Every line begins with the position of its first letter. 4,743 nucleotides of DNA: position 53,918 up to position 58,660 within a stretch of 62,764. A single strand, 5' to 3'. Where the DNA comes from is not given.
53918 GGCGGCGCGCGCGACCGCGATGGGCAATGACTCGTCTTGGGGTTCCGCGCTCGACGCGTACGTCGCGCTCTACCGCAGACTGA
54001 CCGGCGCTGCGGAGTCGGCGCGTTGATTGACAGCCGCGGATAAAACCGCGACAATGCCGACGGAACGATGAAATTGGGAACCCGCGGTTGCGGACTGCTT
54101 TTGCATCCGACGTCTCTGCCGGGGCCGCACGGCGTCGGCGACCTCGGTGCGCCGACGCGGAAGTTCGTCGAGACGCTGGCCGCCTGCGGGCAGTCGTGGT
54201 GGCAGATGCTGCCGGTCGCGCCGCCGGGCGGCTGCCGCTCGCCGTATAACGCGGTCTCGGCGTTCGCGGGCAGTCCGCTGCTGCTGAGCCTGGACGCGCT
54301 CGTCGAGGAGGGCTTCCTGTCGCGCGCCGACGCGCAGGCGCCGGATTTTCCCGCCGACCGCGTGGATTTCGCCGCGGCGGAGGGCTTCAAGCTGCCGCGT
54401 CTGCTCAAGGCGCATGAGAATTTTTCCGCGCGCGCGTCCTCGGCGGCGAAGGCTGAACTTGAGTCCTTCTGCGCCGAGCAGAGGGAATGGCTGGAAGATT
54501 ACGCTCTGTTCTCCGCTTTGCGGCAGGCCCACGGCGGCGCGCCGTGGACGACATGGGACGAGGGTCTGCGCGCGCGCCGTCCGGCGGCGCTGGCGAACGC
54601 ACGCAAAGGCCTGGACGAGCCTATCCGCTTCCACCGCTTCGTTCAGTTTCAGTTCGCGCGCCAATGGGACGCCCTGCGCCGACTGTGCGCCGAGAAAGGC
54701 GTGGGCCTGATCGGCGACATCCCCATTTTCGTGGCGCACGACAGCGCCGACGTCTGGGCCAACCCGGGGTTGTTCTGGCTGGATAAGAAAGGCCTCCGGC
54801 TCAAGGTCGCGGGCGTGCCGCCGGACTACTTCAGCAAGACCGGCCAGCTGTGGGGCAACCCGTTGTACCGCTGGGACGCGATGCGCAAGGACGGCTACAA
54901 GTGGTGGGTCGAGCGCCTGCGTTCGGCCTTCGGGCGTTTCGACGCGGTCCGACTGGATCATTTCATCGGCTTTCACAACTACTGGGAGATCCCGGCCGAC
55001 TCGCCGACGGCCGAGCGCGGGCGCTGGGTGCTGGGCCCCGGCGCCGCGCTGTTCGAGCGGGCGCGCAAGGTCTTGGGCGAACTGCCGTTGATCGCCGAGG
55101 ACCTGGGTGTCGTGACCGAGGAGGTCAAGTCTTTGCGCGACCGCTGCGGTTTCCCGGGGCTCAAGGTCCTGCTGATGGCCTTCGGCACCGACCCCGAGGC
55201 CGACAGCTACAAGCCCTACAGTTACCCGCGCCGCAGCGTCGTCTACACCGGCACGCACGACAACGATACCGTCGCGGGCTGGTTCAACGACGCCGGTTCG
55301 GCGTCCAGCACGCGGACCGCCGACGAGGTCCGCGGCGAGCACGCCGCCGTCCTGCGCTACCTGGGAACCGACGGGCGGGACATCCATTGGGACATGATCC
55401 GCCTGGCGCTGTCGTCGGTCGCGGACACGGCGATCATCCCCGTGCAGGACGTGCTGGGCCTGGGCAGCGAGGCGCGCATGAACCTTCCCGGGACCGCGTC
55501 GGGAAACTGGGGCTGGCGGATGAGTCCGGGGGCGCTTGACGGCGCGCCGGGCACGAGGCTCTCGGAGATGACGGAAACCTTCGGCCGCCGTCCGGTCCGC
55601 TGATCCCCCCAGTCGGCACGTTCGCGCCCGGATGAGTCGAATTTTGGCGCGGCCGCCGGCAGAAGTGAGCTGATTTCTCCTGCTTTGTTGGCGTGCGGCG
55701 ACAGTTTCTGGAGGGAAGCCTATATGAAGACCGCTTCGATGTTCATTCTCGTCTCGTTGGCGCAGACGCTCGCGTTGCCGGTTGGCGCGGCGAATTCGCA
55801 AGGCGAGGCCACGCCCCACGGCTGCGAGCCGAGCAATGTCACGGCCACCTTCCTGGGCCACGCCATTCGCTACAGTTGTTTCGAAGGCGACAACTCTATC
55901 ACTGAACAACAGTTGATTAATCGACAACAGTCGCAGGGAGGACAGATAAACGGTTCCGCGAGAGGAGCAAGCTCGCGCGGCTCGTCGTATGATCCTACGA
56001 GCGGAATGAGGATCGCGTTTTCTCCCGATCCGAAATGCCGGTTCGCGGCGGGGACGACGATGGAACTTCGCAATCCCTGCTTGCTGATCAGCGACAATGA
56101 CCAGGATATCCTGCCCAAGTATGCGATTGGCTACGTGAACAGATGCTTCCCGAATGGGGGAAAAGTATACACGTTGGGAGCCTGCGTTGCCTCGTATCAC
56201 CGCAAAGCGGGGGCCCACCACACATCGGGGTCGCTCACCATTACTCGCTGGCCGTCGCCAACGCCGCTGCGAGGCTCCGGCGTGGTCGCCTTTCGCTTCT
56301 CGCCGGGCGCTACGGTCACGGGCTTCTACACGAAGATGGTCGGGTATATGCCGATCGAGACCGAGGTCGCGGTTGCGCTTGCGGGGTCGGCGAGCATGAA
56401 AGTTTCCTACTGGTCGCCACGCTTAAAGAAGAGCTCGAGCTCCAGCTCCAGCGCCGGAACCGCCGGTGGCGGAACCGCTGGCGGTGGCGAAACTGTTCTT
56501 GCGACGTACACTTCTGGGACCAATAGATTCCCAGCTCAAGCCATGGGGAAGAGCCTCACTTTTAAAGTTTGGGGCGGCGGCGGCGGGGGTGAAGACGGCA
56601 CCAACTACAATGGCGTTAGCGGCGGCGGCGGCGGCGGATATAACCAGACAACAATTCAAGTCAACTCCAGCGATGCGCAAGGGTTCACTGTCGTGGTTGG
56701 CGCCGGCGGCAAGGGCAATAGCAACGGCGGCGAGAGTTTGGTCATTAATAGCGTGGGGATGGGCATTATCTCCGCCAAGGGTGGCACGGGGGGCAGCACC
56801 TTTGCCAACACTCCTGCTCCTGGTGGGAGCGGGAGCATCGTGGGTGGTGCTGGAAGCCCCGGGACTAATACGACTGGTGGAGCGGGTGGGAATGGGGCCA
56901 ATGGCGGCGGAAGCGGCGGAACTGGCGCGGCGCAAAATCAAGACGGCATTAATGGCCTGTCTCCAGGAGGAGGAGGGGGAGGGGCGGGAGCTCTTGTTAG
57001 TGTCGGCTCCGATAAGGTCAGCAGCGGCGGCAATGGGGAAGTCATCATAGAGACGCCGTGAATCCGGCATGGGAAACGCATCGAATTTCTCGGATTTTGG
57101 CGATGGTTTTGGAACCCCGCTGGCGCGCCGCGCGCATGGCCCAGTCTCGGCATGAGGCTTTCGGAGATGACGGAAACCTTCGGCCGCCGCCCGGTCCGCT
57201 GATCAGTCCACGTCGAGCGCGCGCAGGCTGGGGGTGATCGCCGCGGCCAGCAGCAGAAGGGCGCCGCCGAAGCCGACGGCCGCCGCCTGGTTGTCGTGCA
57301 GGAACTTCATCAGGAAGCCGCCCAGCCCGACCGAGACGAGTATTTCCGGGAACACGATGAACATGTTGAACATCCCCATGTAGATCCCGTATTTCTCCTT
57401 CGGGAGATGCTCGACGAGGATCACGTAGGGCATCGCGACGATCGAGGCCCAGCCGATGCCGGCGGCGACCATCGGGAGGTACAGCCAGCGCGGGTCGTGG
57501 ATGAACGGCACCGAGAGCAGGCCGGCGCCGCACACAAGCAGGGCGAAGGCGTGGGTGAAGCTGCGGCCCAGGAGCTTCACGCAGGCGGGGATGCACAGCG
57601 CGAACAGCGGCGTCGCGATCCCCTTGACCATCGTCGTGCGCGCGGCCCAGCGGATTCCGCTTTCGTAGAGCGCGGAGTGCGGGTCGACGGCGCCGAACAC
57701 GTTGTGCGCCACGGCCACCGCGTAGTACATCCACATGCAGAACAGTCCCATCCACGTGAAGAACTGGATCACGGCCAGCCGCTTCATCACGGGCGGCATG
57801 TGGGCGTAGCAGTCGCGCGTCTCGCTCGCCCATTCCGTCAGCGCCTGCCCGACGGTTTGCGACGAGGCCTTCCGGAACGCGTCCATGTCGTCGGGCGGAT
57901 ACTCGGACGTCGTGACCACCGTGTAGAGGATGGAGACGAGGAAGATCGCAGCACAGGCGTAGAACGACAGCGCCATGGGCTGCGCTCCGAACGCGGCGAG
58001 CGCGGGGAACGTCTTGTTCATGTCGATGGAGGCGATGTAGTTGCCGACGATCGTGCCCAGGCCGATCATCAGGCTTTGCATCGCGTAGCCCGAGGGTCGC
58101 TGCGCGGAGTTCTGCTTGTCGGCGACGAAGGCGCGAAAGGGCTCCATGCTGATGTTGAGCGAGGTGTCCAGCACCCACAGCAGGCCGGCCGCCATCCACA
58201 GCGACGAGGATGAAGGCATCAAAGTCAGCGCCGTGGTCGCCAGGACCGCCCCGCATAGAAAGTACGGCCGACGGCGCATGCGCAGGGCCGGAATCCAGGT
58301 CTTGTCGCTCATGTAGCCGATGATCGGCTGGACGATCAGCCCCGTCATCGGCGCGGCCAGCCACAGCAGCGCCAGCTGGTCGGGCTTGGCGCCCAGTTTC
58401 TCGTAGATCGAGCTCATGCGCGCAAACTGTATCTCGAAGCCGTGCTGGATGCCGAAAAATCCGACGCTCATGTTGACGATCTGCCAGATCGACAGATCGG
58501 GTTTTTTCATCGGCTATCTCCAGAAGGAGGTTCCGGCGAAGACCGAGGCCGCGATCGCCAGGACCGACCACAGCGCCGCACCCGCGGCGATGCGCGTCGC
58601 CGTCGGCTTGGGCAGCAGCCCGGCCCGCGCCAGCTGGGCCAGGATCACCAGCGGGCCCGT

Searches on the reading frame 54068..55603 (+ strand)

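Call 60: search_protein_families(library=pfam, proteins=[window:54068-55603:+], max_evalue=0.001)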
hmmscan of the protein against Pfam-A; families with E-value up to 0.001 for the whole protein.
window:54068-55603:+ (511 aa): 1 family
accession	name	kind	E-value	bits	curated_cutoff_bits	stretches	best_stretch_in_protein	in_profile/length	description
PF02446.23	Glyco_hydro_77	-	2e-171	571.4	25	1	12-489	1-463/465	4-alpha-glucanotransferase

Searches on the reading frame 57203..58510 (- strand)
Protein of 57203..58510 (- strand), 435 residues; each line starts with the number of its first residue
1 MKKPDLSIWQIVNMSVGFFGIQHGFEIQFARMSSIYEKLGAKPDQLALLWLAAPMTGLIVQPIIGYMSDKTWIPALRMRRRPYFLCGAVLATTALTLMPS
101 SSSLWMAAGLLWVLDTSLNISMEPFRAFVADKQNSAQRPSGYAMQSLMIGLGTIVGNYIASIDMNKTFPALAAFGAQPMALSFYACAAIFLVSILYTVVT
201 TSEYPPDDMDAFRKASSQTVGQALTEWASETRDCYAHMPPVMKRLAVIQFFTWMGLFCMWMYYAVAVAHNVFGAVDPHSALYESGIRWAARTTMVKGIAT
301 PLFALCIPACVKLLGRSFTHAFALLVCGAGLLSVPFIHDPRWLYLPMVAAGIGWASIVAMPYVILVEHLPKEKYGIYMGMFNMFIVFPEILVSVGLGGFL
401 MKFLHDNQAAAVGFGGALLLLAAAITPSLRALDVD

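Call 61: search_protein_families(library=pfam, proteins=[window:57203-58510:-], max_evalue=0.0001)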
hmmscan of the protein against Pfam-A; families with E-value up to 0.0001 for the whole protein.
window:57203-58510:- (435 aa): 1 family
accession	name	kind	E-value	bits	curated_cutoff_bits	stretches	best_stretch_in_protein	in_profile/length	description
PF07690.21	MFS_1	-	6.5e-20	71.8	33.4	1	26-385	13-339/347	Major Facilitator Superfamily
